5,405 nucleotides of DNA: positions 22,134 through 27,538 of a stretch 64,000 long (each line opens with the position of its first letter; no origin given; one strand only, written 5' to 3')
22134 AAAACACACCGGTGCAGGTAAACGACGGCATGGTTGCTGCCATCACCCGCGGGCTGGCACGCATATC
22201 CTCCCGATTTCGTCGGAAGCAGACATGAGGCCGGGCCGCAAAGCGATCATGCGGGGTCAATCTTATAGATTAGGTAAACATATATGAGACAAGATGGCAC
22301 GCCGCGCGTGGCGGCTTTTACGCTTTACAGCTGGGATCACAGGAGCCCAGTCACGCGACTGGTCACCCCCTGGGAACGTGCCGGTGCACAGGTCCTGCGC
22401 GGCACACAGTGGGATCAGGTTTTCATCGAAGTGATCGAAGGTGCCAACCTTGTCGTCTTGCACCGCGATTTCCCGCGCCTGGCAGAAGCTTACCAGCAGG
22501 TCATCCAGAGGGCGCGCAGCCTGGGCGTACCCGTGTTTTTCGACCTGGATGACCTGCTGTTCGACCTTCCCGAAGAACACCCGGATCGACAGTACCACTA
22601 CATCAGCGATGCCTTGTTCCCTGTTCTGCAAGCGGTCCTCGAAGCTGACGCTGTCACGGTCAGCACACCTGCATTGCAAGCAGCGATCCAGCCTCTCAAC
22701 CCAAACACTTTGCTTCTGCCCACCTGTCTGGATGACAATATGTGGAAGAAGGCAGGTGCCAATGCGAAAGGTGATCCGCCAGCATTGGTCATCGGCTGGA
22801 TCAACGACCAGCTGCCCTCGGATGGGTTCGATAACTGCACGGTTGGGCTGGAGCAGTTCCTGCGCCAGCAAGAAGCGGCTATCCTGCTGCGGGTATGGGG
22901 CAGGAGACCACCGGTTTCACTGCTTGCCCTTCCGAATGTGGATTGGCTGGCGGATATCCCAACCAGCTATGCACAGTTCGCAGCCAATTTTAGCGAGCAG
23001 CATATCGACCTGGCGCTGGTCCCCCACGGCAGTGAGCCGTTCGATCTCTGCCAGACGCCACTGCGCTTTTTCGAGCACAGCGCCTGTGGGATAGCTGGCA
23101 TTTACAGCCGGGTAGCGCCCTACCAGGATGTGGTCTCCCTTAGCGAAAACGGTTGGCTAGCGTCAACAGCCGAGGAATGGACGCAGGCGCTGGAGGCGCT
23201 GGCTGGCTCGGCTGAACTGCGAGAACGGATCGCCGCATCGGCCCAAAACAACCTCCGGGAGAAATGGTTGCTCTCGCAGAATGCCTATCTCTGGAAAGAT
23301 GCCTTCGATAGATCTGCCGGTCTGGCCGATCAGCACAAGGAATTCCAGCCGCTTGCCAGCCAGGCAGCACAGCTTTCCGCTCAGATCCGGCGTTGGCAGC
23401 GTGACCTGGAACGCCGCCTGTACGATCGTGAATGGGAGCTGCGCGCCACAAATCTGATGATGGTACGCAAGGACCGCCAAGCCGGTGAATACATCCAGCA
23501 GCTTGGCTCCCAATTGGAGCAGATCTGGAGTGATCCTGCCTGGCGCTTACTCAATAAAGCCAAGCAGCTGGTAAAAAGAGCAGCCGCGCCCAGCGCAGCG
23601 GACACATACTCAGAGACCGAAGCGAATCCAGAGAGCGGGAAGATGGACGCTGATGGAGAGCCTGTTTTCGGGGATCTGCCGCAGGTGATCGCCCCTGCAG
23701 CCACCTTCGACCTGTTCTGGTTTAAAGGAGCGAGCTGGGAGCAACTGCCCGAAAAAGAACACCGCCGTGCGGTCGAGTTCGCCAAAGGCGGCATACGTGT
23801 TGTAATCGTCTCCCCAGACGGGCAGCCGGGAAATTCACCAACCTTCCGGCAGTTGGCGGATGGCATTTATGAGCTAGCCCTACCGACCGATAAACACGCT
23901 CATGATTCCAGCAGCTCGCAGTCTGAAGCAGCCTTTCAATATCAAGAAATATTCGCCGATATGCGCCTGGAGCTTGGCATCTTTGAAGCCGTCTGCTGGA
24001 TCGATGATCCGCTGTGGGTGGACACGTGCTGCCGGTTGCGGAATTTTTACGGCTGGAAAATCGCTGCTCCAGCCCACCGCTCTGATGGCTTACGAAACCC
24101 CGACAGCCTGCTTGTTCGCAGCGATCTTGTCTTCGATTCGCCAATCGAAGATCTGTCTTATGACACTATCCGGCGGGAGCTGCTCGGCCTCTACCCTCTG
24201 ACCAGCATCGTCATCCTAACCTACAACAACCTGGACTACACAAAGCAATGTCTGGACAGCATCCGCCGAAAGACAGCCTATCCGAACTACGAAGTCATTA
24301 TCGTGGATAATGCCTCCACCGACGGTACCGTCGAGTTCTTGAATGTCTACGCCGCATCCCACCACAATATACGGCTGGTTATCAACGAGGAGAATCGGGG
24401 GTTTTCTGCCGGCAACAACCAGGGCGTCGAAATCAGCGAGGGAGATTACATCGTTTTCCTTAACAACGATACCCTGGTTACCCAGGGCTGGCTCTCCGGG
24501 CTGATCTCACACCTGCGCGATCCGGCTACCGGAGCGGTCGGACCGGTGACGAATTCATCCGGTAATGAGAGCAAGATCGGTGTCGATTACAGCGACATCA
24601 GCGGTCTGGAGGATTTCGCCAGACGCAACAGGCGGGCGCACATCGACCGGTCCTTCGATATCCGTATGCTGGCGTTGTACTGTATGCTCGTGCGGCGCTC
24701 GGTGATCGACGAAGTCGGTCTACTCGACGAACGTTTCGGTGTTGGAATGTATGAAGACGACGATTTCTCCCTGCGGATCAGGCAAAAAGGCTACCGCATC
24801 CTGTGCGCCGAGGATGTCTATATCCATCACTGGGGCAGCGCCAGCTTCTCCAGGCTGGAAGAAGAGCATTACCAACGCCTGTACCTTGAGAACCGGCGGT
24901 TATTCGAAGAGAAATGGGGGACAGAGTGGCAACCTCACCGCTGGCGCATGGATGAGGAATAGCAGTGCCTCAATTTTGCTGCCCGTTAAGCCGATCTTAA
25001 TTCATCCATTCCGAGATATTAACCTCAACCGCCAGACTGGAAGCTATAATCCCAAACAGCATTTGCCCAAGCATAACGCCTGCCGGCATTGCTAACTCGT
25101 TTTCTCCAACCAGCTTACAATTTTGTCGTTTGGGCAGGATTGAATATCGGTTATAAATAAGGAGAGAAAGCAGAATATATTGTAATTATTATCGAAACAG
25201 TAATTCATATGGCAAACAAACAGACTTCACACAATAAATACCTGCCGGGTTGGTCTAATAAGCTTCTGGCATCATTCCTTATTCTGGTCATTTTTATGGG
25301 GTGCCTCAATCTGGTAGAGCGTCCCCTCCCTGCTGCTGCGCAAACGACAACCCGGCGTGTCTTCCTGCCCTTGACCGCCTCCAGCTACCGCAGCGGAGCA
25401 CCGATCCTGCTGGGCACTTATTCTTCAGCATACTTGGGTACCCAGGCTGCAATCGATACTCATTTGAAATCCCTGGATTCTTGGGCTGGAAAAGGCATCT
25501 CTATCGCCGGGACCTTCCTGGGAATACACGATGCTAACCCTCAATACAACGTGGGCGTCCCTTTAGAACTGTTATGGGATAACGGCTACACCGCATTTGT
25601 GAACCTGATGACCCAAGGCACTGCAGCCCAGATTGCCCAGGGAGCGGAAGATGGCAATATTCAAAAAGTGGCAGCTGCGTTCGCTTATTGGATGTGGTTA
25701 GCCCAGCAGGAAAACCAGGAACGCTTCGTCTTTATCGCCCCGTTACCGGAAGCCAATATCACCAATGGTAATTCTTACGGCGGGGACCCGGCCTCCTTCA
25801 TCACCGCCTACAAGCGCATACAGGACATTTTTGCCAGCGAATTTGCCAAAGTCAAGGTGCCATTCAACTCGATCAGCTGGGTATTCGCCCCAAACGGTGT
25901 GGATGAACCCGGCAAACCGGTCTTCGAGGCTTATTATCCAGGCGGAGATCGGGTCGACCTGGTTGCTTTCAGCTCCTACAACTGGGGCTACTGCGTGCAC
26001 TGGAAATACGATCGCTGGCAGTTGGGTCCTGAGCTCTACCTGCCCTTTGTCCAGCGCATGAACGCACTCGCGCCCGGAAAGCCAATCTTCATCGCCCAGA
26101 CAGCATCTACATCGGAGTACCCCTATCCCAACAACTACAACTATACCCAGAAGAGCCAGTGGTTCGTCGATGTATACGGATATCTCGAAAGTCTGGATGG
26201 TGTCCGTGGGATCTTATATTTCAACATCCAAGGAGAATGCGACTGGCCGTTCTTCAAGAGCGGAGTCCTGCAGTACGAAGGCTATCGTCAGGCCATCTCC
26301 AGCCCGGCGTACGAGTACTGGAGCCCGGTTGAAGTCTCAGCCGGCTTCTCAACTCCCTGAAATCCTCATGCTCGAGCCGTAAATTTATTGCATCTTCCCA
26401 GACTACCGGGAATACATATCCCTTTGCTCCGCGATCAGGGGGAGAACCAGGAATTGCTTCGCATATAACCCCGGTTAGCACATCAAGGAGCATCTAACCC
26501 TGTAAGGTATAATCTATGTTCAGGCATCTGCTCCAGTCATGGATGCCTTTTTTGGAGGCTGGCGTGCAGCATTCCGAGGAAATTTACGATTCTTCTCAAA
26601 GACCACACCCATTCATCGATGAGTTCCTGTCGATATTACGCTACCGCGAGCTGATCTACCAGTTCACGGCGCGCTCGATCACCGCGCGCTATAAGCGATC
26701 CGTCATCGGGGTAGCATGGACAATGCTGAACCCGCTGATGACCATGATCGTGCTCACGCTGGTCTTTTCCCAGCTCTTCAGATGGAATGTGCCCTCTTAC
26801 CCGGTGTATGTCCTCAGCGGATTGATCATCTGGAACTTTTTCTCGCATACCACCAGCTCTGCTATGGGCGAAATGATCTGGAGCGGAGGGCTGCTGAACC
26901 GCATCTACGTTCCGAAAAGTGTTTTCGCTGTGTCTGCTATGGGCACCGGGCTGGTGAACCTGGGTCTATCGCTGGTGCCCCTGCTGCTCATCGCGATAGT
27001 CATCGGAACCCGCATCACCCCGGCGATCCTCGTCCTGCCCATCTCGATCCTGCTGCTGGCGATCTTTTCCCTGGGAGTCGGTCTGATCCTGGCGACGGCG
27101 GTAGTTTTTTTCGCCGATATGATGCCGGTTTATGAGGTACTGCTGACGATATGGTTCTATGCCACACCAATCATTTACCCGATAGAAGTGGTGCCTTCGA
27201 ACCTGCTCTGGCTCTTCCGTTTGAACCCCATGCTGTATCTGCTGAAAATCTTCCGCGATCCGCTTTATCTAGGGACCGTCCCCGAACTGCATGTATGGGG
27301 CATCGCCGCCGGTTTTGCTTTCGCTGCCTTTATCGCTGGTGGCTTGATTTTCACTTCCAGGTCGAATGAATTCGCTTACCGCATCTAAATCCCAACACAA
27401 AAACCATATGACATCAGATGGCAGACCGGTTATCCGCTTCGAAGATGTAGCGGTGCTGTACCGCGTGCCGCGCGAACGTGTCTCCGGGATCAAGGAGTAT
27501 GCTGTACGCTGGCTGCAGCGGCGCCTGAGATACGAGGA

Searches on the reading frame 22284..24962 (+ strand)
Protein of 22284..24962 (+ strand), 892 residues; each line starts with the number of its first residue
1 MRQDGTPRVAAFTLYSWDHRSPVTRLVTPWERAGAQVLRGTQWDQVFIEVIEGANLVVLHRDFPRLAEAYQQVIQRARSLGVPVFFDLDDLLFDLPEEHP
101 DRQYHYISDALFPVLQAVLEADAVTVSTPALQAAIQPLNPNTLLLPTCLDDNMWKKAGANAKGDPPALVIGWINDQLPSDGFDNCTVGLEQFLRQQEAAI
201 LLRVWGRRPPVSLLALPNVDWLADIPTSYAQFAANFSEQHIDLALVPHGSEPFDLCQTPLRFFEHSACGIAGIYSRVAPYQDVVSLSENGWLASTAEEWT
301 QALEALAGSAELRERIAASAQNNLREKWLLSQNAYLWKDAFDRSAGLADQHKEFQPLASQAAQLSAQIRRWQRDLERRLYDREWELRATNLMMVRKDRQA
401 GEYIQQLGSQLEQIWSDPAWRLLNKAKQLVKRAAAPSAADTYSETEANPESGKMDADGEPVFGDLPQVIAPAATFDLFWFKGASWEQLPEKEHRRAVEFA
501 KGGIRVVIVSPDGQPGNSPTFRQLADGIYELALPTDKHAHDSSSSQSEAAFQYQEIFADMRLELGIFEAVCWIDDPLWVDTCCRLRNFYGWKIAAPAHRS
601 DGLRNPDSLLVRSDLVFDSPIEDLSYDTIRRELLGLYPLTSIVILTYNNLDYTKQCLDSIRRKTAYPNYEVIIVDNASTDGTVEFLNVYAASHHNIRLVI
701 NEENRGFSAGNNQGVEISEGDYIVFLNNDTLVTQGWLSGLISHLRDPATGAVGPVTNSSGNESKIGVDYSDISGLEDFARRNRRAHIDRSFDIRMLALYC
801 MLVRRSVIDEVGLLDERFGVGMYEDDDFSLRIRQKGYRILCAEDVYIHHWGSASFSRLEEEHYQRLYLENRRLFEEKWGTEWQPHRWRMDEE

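Call 23: search_protein_families(library=pfam, proteins=[window:22284-24962:+], max_evalue=0.0001)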
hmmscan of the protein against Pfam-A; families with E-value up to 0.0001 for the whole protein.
window:22284-24962:+ (892 aa): 5 families
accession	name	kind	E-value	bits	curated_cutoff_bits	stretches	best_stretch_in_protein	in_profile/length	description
PF00535.33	Glycos_transf_2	-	2.3e-34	119.2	23.3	1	641-811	1-167/168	Glycosyl transferase family 2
PF13641.12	Glyco_tranf_2_3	-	1.5e-15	58.3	27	1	640-855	3-217/230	Glycosyltransferase like family 2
PF10111.15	Glyco_tranf_2_2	-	2e-12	47.6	27.3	1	646-835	5-202/276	Glycosyltransferase like family 2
PF13524.12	Glyco_trans_1_2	-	1.2e-06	28.9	25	1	200-334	15-139/144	Glycosyl transferase-like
PF13712.12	Glyco_tranf_2_5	-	8.6e-05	22.8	27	0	702-862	36-203/210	Glycosyltransferase like family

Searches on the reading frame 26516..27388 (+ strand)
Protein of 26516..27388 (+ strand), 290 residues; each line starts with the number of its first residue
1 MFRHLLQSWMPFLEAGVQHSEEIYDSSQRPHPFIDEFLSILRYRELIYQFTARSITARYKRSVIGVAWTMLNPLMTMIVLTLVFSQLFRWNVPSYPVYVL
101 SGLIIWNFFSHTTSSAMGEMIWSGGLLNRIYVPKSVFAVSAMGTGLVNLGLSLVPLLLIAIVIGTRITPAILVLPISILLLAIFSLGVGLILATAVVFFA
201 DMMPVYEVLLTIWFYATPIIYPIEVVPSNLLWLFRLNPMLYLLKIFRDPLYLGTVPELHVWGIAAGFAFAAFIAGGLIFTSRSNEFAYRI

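Call 25: search_protein_families(library=pfam, proteins=[window:26516-27388:+], max_evalue=0.0001)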
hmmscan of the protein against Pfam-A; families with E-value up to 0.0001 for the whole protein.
window:26516-27388:+ (290 aa): 1 family
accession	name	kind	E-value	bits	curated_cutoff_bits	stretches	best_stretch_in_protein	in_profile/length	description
PF01061.29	ABC2_membrane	-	5.3e-17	62.5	26.9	1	47-249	3-209/211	ABC-2 type transporter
